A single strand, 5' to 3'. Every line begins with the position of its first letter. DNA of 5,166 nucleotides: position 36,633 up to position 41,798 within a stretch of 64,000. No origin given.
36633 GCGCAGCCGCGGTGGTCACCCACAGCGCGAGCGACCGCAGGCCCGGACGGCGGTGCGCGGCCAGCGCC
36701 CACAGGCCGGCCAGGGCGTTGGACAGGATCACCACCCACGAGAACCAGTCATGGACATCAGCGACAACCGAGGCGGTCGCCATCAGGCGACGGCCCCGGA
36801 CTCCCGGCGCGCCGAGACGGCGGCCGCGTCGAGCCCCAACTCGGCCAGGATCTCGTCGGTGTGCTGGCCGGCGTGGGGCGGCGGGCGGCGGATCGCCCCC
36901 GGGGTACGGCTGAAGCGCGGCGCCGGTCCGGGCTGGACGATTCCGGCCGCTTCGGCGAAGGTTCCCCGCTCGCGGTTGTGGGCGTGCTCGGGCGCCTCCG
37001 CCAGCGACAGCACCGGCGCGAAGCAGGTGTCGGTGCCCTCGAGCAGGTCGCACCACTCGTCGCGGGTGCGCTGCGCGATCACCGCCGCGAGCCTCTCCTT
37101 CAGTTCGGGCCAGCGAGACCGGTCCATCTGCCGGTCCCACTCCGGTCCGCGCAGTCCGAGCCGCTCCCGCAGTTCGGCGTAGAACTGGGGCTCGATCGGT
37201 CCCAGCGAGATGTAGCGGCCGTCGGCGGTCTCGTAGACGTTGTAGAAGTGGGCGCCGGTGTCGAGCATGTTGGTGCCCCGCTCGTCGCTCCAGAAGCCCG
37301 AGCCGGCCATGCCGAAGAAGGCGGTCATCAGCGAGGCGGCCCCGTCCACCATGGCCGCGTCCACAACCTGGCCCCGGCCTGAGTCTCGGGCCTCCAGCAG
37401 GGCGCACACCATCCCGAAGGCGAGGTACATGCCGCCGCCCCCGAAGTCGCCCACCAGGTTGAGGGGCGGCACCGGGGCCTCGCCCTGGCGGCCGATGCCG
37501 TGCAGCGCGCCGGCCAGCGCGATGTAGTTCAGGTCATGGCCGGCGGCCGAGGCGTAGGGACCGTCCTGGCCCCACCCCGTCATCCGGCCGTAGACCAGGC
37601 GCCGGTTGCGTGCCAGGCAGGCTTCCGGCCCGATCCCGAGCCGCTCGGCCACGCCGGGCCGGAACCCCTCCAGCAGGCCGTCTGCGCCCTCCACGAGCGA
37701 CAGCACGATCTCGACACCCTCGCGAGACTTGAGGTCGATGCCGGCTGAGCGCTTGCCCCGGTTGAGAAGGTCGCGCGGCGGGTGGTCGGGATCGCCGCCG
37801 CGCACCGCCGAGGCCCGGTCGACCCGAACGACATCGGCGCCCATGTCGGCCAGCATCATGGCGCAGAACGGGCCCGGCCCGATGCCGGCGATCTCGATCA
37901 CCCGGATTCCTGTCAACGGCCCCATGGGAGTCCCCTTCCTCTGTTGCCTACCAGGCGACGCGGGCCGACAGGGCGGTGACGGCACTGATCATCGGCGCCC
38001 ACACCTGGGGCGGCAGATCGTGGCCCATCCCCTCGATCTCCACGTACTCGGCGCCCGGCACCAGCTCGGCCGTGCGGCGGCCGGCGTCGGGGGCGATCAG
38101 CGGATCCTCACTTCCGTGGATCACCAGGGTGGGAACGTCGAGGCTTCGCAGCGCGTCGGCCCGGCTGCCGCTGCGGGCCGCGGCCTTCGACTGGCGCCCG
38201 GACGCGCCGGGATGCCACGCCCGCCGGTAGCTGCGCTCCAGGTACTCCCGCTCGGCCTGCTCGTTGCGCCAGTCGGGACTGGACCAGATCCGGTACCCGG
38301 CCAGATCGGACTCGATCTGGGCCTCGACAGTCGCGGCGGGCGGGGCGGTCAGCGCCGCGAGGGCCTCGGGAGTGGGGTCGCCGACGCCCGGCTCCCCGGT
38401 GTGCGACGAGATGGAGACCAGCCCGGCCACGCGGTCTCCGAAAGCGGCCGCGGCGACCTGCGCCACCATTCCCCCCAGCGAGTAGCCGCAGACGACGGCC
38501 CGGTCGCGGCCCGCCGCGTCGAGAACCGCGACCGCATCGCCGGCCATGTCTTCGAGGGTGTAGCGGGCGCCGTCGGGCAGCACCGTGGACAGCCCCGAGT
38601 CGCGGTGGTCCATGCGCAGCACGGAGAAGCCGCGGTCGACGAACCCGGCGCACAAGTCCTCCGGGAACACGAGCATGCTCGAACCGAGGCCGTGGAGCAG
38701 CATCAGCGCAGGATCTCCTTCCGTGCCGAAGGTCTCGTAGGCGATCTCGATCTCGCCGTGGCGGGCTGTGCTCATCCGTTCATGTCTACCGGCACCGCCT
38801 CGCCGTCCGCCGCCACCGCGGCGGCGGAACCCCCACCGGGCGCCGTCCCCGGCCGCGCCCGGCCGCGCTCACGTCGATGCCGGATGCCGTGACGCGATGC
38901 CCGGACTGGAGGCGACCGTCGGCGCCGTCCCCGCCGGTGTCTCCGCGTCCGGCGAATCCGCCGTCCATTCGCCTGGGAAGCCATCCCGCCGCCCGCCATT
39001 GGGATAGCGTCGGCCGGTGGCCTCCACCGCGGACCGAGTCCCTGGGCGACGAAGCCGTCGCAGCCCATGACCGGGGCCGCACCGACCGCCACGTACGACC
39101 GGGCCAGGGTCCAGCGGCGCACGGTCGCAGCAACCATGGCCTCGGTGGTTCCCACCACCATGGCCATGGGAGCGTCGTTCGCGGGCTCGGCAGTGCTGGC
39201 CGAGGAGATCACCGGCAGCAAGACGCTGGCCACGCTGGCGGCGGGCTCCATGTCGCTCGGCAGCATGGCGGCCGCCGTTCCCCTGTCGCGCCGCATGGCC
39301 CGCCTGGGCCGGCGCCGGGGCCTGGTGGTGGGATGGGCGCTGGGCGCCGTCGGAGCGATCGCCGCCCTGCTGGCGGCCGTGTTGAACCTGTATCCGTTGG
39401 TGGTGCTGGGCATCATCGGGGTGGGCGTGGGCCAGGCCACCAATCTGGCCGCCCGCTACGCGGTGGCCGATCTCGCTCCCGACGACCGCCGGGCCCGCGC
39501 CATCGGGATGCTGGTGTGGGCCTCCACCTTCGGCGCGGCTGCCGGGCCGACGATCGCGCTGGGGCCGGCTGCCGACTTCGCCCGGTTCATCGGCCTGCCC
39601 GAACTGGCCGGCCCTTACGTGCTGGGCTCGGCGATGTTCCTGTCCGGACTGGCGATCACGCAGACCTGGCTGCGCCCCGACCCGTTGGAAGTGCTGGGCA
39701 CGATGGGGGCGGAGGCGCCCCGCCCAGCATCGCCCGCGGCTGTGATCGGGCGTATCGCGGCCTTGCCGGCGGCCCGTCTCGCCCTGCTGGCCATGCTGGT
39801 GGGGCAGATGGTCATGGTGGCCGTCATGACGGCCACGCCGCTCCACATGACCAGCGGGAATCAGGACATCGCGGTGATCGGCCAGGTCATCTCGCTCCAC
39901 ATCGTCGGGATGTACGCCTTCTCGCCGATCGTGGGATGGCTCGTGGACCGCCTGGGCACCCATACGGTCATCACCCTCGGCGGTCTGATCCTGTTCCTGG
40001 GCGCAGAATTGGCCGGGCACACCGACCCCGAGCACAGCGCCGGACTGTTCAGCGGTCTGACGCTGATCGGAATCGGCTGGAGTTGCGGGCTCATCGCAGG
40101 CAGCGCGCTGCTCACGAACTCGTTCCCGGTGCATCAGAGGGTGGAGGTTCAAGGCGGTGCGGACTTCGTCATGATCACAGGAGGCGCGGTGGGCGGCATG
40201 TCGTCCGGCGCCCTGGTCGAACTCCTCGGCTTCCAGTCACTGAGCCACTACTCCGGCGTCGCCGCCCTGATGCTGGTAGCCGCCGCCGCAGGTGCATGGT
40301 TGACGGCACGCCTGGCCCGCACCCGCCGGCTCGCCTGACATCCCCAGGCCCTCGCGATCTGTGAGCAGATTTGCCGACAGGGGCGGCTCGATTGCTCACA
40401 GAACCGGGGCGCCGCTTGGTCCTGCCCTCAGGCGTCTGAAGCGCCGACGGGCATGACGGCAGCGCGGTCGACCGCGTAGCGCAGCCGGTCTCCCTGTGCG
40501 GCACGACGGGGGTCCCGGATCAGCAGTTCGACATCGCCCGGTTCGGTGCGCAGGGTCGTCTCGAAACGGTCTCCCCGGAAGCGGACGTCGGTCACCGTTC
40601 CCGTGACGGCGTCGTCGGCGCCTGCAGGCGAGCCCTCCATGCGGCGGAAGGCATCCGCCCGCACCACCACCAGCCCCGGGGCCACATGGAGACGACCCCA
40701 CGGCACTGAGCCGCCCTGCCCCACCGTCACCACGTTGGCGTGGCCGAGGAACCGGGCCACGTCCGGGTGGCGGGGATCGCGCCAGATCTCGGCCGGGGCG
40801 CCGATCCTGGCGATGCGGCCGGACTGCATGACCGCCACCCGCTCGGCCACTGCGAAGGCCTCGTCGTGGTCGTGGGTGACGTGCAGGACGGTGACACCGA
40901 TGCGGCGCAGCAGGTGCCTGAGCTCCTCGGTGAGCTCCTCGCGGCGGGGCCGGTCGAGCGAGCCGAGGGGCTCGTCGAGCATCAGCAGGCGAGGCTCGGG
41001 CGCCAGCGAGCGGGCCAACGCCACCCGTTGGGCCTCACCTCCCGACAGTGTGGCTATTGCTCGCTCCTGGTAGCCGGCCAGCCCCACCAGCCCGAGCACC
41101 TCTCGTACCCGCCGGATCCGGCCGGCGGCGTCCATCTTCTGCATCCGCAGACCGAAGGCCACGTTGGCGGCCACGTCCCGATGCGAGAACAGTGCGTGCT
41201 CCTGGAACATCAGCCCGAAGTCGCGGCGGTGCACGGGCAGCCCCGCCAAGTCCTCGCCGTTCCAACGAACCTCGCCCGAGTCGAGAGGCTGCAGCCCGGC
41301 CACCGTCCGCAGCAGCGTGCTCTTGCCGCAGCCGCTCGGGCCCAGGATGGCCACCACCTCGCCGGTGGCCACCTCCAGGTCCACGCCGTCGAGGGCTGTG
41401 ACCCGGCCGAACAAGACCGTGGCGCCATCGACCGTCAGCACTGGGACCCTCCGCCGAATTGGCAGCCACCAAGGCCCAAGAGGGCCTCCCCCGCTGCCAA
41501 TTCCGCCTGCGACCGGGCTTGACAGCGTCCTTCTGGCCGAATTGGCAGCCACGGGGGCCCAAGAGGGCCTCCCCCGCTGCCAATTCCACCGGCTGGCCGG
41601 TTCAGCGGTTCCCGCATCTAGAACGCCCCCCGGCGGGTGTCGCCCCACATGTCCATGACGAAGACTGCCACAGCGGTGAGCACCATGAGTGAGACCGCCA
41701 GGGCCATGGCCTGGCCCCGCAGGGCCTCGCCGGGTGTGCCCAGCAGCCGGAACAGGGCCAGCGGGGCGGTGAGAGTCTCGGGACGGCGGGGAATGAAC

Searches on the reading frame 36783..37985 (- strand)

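Call 67: search_protein_families(library=pfam, proteins=[window:36783-37985:-], max_evalue=0.001)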
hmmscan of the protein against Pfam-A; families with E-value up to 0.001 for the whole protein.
window:36783-37985:- (400 aa): 1 family
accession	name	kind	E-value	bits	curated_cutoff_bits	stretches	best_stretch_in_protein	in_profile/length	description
PF02515.22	CoA_transf_3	-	1.1e-87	295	23.3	1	24-376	1-366/366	CoA-transferase family III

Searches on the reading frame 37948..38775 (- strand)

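Call 67: search_protein_families(library=pfam, proteins=[window:37948-38775:-], max_evalue=0.001)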
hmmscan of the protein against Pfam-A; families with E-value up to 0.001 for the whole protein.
window:37948-38775:- (275 aa): 6 families
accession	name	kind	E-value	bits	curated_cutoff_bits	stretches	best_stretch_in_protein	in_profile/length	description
PF00561.26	Abhydrolase_1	-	1.1e-28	101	25.8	1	22-253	1-239/245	alpha/beta hydrolase fold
PF12146.15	Hydrolase_4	-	3.6e-19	69.5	27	1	22-254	5-234/239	Serine aminopeptidase, S33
PF12697.13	Abhydrolase_6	-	1.5e-18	68.7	26.3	1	26-255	3-206/217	Alpha/beta hydrolase family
PF20408.4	Abhydrolase_11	-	2.4e-05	24.6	27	0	23-120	4-103/193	Alpha/beta hydrolase domain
PF12695.13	Abhydrolase_5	-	2.9e-05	24.4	27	0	85-126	50-91/164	Alpha/beta hydrolase family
PF02230.22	Abhydrolase_2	-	0.0001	22.7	23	0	89-125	103-139/217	Phospholipase/Carboxylesterase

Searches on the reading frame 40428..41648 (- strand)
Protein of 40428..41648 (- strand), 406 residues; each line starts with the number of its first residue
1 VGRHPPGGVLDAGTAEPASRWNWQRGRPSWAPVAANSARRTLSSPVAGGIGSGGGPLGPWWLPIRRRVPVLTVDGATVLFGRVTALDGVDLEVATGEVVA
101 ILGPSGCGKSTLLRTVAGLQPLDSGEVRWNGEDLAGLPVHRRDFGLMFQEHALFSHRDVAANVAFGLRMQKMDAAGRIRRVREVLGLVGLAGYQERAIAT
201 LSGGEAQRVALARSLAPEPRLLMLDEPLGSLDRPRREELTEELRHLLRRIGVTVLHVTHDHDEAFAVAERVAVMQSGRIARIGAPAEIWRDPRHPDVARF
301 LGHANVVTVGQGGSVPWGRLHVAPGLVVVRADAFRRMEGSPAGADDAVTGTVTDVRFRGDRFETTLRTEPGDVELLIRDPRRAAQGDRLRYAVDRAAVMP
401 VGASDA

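Call 67: search_protein_families(library=pfam, proteins=[window:40428-41648:-], max_evalue=0.001)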
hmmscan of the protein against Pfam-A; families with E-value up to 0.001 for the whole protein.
window:40428-41648:- (406 aa): 5 families
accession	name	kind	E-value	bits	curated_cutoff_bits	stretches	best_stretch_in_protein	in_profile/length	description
PF00005.33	ABC_tran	-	3.9e-32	112.1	25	1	86-228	1-136/137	ABC transporter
PF20703.3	nSTAND1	-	1.8e-05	25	27.1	1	75-121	12-56/379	Novel STAND NTPase 1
PF08402.16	TOBE_2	-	7.6e-05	23.2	21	1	327-397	1-72/76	TOBE domain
PF13401.12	AAA_22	-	0.00041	21.1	27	1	97-255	6-119/130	AAA domain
PF03193.22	RsgA_GTPase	-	0.00083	19.7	30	0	94-128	104-138/174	RsgA GTPase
